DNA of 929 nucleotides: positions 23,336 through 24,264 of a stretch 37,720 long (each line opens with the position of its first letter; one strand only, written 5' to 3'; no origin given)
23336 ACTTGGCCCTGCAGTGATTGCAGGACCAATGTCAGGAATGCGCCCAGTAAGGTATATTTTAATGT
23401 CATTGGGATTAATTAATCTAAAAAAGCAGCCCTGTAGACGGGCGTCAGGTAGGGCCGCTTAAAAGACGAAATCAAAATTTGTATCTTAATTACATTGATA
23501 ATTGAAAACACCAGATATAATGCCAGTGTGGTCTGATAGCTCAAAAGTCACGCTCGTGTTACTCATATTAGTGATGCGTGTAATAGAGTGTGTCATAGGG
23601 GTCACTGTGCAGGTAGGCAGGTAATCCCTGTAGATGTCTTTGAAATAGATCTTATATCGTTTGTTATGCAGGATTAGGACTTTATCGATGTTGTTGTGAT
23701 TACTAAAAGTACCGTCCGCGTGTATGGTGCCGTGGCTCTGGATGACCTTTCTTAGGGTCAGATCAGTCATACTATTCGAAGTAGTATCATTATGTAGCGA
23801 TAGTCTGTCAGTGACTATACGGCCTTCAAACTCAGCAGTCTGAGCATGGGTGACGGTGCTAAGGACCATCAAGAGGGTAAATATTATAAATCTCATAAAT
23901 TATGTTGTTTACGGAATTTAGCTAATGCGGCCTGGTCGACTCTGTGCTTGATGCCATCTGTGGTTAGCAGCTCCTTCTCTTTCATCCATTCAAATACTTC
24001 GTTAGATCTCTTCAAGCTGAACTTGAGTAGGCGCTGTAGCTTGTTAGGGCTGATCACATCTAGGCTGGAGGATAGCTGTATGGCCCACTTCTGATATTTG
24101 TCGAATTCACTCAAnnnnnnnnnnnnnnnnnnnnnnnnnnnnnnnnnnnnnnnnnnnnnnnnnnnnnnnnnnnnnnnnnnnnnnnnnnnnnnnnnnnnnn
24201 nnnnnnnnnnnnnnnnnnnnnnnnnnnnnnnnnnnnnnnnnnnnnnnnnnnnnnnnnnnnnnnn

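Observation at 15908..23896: Cassette of exported proteins in the late operon between the lysis genes and HNH/terminase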

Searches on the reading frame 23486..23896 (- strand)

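Call 4: search_protein_families(library=pfam, proteins=[window:23486-23896:-], max_evalue=0.1)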
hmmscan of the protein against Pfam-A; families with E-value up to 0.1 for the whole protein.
window:23486-23896:- (136 aa): 1 family
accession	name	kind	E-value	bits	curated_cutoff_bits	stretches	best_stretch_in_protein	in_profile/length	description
PF00214.24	Calc_CGRP_IAPP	-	0.072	14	22.3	0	2-115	2-116/131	Calcitonin / CGRP / IAPP family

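Call 5: search_protein_families(library=phrogs, proteins=[window:23486-23896:-], max_evalue=0.01)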
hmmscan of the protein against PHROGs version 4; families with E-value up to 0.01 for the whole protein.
window:23486-23896:- (136 aa): 0 families

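Call 62: search_protein_families(library=ncbifam, proteins=[window:23486-23896:-], max_evalue=0.1)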
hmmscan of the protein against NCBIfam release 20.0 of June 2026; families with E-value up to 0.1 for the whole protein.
window:23486-23896:- (136 aa): 1 family
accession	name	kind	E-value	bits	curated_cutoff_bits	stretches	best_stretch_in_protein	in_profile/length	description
NF011713.0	PRK15134.1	equivalog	0.078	11.6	834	1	39-100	323-383/529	microcin C ABC transporter ATP-binding protein YejF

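Call 80: search_protein_families(library=padloc, proteins=[window:23486-23896:-], max_evalue=0.01)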
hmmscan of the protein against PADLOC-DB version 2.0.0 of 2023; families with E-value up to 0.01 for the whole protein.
window:23486-23896:- (136 aa): 0 families

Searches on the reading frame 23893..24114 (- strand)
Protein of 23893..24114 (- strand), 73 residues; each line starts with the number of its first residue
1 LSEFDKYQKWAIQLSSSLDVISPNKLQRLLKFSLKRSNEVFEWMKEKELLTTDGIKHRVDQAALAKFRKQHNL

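Call 7: search_protein_families(library=phrogs, proteins=[window:23893-24114:-], max_evalue=0.001)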
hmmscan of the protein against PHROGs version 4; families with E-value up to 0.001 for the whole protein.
window:23893-24114:- (73 aa): 0 families

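Call 23: search_protein_families(library=pfam, proteins=[window:23893-24114:-], max_evalue=0.01)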
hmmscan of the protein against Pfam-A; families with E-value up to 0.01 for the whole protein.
window:23893-24114:- (73 aa): 0 families
